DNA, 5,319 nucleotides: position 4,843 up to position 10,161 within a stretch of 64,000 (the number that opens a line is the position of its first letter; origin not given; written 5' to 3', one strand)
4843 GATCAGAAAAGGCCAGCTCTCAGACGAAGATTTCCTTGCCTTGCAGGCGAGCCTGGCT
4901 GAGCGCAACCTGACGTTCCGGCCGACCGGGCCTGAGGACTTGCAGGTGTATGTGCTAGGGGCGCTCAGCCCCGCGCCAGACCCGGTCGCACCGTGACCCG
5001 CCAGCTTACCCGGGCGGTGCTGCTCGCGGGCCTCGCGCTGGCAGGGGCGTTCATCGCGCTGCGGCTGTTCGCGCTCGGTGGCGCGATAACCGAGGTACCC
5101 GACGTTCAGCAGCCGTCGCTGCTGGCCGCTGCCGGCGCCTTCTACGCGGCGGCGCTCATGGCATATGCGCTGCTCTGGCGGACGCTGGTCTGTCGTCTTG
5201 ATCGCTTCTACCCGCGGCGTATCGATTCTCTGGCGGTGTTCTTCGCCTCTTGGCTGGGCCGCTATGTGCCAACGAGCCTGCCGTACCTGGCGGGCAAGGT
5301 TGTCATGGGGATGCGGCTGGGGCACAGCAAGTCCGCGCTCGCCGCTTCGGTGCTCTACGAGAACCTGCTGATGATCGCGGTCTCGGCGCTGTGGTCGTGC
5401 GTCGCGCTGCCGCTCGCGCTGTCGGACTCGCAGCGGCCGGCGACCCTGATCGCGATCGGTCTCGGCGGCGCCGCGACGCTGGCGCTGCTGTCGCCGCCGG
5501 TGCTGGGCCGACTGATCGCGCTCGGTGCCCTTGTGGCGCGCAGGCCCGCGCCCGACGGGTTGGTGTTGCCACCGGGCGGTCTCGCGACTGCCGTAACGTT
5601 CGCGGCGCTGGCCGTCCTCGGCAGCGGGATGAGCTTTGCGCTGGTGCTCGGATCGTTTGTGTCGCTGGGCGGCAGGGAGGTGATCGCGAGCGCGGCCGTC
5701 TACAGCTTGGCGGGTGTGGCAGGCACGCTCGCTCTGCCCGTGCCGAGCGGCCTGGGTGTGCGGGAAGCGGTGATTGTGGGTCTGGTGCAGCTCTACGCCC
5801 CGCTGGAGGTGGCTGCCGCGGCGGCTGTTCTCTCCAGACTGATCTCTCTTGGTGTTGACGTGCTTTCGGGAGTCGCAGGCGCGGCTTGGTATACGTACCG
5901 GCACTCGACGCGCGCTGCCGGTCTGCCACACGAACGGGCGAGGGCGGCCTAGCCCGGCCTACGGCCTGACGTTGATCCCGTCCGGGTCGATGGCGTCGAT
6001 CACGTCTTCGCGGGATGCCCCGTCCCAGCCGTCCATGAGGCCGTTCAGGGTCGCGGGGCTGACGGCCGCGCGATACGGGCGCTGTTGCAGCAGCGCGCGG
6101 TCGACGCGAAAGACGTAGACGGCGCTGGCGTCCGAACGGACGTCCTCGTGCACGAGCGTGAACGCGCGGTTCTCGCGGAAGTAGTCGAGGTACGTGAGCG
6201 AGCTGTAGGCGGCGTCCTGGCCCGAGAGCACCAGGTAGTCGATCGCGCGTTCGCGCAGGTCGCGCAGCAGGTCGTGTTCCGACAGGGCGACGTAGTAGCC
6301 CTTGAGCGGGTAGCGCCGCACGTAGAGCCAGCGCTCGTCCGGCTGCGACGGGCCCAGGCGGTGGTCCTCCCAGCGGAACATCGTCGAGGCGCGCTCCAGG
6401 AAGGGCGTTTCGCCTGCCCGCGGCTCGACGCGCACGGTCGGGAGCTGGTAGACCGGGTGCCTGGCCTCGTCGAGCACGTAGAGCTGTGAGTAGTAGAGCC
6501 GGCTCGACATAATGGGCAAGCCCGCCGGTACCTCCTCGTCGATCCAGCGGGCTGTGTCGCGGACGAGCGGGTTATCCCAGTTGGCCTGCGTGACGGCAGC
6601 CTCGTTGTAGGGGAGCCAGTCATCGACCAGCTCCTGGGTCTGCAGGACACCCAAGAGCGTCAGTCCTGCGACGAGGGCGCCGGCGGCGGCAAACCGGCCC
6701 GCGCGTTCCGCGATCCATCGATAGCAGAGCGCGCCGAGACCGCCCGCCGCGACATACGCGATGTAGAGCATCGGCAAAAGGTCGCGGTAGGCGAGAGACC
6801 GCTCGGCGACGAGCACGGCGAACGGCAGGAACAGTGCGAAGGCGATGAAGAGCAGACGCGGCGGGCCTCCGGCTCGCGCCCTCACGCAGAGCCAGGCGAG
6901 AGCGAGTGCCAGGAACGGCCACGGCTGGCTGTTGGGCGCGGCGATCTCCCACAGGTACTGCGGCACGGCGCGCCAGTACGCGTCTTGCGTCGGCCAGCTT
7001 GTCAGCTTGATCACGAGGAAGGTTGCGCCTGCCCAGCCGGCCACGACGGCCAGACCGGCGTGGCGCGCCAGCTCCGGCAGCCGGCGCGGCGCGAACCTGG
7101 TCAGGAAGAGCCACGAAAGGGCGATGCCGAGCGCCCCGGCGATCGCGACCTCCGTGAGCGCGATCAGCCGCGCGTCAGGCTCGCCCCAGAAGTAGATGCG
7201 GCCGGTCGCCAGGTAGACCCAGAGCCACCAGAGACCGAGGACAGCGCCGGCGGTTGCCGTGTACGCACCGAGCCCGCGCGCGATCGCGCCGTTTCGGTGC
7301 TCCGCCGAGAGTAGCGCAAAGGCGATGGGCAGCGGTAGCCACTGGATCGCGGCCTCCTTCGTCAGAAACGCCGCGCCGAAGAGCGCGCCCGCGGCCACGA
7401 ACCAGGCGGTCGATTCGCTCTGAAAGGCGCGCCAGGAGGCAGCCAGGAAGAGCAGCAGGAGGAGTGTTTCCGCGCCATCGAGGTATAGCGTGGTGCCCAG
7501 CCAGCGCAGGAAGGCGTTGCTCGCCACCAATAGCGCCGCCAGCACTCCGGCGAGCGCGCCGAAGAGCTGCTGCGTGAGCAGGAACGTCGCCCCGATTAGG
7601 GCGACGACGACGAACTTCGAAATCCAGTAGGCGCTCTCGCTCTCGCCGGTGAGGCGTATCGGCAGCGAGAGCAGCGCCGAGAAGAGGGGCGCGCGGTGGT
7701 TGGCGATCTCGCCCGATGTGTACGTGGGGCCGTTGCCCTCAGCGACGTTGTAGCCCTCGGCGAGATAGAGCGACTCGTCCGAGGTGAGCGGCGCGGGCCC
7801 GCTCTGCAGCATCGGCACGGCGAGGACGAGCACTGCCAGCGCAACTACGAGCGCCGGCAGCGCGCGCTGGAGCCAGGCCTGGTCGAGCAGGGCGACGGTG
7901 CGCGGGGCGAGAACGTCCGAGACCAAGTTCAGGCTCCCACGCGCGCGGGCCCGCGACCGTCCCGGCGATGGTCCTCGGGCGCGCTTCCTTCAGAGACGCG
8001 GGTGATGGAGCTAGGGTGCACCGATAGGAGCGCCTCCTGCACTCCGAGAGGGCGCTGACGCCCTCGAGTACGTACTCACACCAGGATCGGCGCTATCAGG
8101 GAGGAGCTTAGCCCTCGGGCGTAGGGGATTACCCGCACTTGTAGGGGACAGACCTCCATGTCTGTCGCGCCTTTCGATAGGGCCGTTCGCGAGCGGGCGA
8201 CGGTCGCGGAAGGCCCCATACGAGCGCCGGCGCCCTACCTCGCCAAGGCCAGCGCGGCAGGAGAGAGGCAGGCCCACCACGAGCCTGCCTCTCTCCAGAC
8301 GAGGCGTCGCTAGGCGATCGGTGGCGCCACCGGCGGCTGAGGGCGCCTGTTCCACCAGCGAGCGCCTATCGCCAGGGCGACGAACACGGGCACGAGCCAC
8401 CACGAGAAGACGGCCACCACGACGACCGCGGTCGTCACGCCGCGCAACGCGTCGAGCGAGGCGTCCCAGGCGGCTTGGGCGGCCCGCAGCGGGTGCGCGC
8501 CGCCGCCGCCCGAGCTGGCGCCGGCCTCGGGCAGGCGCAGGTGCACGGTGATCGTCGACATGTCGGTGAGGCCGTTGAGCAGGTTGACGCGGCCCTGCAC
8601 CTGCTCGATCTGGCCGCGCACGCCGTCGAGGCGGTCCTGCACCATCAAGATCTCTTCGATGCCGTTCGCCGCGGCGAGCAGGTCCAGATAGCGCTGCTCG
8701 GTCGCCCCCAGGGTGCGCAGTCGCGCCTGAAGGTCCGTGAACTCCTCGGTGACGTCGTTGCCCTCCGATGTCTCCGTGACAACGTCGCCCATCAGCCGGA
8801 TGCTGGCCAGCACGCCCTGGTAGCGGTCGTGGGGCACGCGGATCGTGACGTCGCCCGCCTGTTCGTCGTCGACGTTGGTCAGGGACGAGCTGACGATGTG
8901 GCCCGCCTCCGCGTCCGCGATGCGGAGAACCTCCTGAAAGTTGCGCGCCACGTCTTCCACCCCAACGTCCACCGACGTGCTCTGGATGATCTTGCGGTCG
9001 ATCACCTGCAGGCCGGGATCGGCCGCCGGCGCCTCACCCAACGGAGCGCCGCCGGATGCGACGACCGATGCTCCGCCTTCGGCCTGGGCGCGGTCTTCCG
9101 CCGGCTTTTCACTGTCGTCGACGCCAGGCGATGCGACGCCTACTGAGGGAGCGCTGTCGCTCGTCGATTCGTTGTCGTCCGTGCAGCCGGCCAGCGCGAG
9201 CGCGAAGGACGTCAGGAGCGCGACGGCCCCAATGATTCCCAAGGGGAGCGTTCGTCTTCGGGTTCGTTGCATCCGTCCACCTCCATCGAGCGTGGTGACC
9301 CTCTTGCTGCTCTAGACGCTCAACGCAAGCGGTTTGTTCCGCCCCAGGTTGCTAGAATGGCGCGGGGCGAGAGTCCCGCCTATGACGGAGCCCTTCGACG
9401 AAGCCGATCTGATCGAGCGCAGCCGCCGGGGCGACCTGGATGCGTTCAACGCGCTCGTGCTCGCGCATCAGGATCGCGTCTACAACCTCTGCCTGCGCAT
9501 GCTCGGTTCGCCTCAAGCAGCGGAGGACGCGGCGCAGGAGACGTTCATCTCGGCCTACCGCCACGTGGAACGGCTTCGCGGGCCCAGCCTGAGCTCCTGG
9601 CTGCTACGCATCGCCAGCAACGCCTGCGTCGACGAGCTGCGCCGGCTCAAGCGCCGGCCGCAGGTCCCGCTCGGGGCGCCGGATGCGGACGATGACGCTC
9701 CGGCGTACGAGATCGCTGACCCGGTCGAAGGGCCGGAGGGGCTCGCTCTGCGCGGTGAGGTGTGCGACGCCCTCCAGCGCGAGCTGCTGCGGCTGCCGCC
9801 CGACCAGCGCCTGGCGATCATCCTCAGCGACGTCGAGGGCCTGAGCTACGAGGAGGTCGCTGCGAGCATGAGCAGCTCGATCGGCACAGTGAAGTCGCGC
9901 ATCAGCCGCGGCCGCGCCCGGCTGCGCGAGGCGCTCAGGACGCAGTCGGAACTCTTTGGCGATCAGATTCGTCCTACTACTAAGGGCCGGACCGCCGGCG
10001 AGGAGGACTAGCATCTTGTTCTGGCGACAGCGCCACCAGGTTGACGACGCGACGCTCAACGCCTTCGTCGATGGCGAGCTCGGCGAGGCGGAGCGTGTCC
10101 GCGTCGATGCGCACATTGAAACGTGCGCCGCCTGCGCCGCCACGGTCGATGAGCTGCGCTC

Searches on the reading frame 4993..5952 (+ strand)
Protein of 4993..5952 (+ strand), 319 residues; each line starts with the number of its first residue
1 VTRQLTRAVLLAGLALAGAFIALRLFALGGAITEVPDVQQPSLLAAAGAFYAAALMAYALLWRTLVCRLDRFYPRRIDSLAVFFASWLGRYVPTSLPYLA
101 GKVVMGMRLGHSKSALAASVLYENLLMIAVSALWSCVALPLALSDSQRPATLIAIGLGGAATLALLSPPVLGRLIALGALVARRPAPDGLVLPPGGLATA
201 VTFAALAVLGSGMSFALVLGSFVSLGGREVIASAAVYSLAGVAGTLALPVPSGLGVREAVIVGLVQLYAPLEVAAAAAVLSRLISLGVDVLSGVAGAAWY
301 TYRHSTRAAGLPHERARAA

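Call 51: search_protein_families(library=pfam, proteins=[window:4993-5952:+], max_evalue=0.00001)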
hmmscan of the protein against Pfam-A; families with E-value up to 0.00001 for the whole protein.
window:4993-5952:+ (319 aa): 1 family
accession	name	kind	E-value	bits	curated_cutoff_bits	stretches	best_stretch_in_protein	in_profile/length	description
PF03706.18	LPG_synthase_TM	-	1.8e-12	47.8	33.4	1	11-293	2-302/302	Lysylphosphatidylglycerol synthase TM region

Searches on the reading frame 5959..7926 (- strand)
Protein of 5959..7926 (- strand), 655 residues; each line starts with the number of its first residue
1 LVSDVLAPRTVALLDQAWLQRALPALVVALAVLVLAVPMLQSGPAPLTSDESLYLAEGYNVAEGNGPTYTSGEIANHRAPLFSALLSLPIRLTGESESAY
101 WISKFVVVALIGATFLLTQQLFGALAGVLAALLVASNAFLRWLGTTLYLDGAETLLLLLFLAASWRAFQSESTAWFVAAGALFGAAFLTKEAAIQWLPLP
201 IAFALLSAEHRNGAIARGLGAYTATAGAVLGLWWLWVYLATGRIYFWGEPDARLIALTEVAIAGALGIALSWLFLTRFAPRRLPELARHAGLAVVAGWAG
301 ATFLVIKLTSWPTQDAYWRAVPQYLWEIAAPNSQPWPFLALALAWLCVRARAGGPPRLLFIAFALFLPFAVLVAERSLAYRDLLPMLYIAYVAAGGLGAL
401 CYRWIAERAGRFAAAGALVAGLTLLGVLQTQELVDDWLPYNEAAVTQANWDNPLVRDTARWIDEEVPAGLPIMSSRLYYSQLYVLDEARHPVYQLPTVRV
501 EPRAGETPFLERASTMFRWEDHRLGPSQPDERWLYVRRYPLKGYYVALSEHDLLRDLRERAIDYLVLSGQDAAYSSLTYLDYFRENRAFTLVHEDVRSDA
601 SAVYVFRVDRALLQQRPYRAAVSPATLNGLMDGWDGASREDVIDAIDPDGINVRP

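Call 51: search_protein_families(library=pfam, proteins=[window:5959-7926:-], max_evalue=0.00001)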
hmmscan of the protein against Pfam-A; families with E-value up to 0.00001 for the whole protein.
window:5959-7926:- (655 aa): 1 family
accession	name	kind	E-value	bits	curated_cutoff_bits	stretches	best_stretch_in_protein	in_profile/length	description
PF13231.12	PMT_2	-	8.7e-11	42.7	26.1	1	78-230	2-153/160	Dolichyl-phosphate-mannose-protein mannosyltransferase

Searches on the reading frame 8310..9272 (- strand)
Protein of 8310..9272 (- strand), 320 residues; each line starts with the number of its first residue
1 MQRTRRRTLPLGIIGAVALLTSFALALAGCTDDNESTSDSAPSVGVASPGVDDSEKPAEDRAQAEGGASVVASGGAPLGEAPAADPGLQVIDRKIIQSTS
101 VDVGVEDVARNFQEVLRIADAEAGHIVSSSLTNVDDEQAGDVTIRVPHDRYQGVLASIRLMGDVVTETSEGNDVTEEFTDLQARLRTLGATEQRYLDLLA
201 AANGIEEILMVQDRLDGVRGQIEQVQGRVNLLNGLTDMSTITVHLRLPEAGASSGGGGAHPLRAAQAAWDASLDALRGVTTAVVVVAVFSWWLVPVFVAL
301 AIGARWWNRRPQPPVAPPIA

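Call 51: search_protein_families(library=pfam, proteins=[window:8310-9272:-], max_evalue=0.00001)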
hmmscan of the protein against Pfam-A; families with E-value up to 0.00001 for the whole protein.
window:8310-9272:- (320 aa): 1 family
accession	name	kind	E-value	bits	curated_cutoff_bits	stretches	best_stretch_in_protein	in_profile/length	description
PF14257.11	DUF4349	-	4.9e-46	157.2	27.7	1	93-299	1-210/213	Domain of unknown function (DUF4349)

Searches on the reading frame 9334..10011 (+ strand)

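Call 51: search_protein_families(library=pfam, proteins=[window:9334-10011:+], max_evalue=0.00001)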
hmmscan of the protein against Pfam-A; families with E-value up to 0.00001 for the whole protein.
window:9334-10011:+ (225 aa): 4 families
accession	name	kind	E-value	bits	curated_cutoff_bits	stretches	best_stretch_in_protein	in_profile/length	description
PF04542.20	Sigma70_r2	-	4.6e-21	74.8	24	1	41-108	1-71/71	Sigma-70 region 2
PF08281.18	Sigma70_r4_2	-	1.8e-17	63.2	25.7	1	145-197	2-54/54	Sigma-70, region 4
PF04545.22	Sigma70_r4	-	8.2e-11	41.7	24.1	1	152-199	3-50/50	Sigma-70, region 4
PF07638.17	Sigma70_ECF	-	4.3e-06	27.2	21.1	0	24-202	5-184/185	ECF sigma factor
